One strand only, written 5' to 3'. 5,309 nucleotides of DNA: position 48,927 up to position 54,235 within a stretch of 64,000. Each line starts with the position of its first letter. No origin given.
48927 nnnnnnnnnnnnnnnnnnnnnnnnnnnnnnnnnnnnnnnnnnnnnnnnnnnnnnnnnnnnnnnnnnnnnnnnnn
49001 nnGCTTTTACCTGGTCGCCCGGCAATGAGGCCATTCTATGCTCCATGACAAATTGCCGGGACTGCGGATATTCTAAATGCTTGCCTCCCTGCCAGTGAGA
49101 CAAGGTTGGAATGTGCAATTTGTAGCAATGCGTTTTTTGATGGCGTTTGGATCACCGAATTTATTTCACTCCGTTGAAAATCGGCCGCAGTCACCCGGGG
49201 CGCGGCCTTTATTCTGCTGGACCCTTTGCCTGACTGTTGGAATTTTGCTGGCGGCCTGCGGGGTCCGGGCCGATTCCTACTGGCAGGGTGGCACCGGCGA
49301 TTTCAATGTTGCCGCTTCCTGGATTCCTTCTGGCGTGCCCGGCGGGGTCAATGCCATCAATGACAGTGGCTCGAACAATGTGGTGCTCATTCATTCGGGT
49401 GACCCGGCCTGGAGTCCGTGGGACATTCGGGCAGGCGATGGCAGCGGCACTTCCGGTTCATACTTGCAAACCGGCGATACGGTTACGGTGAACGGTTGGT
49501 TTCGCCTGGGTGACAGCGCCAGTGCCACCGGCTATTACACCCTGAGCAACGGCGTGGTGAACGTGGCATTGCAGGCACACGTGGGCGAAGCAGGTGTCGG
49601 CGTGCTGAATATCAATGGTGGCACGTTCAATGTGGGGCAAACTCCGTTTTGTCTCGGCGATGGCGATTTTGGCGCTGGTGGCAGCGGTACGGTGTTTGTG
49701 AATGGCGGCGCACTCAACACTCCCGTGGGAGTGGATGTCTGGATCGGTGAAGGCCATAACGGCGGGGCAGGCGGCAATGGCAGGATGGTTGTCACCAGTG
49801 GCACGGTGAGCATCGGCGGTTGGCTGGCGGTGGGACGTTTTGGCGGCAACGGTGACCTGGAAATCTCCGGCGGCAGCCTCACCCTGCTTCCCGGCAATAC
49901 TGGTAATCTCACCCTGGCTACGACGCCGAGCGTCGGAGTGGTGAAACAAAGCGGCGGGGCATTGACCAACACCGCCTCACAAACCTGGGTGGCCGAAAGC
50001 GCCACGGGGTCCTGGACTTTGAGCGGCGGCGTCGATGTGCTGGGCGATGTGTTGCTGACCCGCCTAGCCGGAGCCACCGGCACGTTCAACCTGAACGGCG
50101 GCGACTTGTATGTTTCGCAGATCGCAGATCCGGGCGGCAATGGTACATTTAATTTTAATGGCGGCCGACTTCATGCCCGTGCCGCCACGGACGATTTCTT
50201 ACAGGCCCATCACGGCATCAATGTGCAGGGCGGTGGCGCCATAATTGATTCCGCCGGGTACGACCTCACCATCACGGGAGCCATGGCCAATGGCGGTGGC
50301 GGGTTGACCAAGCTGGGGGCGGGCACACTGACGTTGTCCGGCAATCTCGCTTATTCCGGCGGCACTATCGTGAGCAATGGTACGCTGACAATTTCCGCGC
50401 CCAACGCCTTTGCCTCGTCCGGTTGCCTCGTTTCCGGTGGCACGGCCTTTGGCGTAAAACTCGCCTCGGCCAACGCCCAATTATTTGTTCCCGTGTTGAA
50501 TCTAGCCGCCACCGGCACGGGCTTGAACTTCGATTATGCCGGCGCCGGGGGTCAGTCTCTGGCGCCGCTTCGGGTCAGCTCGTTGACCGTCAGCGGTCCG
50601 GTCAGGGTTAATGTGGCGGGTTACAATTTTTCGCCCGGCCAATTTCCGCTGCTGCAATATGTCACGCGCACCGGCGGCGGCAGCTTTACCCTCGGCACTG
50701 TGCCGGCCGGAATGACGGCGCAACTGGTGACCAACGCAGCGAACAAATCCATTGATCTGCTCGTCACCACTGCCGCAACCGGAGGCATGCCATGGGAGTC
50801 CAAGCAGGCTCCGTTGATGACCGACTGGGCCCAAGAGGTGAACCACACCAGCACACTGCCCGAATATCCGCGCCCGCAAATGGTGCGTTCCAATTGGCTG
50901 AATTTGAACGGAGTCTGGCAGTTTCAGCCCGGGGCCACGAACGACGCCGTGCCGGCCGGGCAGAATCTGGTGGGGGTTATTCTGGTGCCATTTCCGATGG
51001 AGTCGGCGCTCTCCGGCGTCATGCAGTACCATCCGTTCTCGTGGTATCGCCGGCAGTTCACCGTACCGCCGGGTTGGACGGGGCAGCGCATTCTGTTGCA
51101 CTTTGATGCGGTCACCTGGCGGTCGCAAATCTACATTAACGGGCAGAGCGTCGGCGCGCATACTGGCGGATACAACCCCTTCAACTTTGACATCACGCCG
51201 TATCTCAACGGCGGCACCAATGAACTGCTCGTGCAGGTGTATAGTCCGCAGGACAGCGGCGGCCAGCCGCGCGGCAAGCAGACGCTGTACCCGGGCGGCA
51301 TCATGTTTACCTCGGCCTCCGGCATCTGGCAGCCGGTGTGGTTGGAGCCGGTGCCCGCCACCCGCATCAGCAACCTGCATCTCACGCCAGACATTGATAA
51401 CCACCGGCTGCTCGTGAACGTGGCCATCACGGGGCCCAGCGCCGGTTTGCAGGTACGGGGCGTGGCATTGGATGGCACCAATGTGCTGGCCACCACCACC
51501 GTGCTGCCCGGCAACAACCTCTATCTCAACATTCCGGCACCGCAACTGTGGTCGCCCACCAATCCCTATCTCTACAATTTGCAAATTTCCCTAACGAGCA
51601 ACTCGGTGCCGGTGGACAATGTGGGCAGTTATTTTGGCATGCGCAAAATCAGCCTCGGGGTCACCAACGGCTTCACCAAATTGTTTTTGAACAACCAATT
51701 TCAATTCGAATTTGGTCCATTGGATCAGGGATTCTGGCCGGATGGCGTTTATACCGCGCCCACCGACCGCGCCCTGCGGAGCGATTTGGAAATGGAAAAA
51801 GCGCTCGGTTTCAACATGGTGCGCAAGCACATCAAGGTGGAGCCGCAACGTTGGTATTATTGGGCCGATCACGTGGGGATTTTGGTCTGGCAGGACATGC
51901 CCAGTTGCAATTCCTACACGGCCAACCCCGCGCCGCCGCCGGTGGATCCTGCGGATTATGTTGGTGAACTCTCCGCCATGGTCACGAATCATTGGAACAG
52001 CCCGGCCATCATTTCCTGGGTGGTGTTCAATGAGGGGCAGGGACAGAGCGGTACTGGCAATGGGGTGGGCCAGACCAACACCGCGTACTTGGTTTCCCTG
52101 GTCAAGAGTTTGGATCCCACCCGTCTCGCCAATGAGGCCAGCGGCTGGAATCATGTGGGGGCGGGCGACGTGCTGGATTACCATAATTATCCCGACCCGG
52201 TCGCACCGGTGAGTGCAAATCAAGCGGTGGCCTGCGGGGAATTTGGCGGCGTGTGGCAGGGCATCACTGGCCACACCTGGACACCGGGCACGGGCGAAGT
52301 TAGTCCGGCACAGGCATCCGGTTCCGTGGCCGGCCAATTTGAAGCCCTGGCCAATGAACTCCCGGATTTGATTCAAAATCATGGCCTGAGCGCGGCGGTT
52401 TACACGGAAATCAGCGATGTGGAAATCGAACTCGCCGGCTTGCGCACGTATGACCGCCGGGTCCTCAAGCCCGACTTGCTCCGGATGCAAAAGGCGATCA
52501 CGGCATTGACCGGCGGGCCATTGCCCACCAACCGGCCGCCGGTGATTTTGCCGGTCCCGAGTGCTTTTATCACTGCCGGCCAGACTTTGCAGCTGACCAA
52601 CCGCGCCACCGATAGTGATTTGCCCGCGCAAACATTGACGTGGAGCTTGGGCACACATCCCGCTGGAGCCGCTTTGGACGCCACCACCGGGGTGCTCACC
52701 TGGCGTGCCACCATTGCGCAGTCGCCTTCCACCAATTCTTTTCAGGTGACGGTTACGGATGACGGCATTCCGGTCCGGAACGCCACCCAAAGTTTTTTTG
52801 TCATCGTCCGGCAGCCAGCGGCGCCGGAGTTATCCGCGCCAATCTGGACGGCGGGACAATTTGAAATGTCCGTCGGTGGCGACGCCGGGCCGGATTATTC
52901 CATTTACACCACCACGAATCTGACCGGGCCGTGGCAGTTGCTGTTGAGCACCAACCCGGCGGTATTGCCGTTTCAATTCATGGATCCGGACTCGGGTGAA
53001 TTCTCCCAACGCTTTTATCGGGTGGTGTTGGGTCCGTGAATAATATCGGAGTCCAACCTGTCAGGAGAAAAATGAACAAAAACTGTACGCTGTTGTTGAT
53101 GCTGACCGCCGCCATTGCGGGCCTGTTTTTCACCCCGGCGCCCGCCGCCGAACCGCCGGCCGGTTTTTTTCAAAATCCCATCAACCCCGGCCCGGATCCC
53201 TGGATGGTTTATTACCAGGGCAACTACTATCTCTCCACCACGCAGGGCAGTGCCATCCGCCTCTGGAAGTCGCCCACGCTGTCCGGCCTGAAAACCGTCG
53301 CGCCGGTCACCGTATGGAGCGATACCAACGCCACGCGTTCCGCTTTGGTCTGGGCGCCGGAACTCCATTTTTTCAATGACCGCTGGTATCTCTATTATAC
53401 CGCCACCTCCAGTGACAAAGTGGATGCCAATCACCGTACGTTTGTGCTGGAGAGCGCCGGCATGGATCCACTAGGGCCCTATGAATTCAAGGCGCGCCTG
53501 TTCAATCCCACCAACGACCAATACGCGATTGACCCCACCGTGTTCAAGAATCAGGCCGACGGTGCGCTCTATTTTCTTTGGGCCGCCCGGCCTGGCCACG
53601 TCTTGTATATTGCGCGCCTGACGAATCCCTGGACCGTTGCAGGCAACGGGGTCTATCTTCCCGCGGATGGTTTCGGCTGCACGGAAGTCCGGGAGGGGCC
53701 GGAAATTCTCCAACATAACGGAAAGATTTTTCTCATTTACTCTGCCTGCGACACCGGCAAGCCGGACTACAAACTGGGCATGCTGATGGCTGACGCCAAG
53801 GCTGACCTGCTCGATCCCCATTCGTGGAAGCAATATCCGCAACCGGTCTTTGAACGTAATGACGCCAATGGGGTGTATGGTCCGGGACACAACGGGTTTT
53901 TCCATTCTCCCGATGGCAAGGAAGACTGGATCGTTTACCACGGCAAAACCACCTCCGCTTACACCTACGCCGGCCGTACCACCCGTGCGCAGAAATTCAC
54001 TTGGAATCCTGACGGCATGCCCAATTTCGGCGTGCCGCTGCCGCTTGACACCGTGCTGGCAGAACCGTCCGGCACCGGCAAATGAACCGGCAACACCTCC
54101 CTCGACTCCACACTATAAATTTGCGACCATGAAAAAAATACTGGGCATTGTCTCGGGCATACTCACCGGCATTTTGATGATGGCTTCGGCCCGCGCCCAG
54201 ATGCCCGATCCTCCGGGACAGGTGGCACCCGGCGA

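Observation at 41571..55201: Four copies of a conserved 7-8 codon mini-ORF (M-R-P-F/L-Y/H-V/A-P-stop, always CCA-TGA-C) in the 5' leaders of the glycan-locus transcription units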

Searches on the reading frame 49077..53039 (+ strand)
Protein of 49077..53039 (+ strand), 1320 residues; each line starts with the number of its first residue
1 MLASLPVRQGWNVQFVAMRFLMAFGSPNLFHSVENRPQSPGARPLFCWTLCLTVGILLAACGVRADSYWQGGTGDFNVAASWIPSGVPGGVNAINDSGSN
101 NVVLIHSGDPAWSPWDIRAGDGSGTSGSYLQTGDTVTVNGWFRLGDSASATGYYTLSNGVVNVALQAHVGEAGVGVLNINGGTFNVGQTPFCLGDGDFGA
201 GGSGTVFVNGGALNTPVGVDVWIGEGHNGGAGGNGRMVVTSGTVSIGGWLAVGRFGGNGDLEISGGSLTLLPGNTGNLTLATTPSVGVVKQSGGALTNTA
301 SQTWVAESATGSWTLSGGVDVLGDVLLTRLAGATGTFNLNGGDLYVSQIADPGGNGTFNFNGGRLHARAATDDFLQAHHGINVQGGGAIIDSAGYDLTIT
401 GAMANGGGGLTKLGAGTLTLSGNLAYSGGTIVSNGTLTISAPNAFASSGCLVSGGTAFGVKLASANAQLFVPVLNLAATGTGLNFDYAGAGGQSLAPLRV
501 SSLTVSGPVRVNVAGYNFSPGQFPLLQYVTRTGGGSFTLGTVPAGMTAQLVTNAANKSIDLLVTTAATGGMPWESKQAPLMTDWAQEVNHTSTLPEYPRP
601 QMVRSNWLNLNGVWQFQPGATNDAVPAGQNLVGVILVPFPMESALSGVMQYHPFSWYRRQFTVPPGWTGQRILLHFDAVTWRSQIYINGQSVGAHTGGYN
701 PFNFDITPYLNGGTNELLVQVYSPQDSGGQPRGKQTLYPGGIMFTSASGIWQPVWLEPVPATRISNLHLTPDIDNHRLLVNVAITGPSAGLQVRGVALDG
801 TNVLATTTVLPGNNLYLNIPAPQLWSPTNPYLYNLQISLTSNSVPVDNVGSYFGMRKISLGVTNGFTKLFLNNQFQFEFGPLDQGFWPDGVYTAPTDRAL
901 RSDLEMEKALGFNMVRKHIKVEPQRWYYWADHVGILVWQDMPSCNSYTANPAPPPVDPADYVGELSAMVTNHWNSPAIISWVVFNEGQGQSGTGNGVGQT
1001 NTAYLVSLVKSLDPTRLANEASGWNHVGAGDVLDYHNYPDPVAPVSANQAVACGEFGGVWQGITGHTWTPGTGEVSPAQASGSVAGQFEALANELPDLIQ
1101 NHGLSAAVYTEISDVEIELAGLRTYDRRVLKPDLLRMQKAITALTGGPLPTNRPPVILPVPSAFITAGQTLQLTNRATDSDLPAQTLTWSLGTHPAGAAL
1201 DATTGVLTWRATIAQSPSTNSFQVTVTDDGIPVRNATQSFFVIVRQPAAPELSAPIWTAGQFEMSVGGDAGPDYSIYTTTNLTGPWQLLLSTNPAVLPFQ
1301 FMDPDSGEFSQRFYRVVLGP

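Call 8: search_protein_families(library=pfam, proteins=[window:49077-53039:+], max_evalue=0.001)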
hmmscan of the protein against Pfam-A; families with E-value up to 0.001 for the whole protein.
window:49077-53039:+ (1320 aa): 6 families
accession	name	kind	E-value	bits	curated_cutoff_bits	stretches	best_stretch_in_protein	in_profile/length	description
PF02837.24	Glyco_hydro_2_N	-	1.7e-22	80.5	28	1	637-756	49-165/169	Glycosyl hydrolases family 2, sugar binding domain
PF22666.2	Glyco_hydro_2_N2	-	5e-11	43.4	27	1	656-730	51-126/167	Glycosyl hydrolase 2 galactose-binding domain-like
PF00703.27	Glyco_hydro_2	-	5.7e-11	43.6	23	1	762-856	1-109/109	Glycosyl hydrolases family 2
PF12951.13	PATR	-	2.4e-08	34.3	27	1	410-439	1-30/30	Passenger-associated-transport-repeat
PF05345.18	He_PIG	-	2.1e-06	28.5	24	1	1154-1240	1-91/96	Putative Ig domain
PF02836.23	Glyco_hydro_2_C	-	3.4e-06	26.9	21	1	899-1018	37-158/302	Glycosyl hydrolases family 2, TIM barrel domain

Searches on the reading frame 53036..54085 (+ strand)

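Call 8: search_protein_families(library=pfam, proteins=[window:53036-54085:+], max_evalue=0.001)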
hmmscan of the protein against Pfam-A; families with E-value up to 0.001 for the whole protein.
window:53036-54085:+ (349 aa): 1 family
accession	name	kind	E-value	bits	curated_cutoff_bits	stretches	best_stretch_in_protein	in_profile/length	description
PF04616.20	Glyco_hydro_43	-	1.6e-68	231.6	32.2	1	45-329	1-288/288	Glycosyl hydrolases family 43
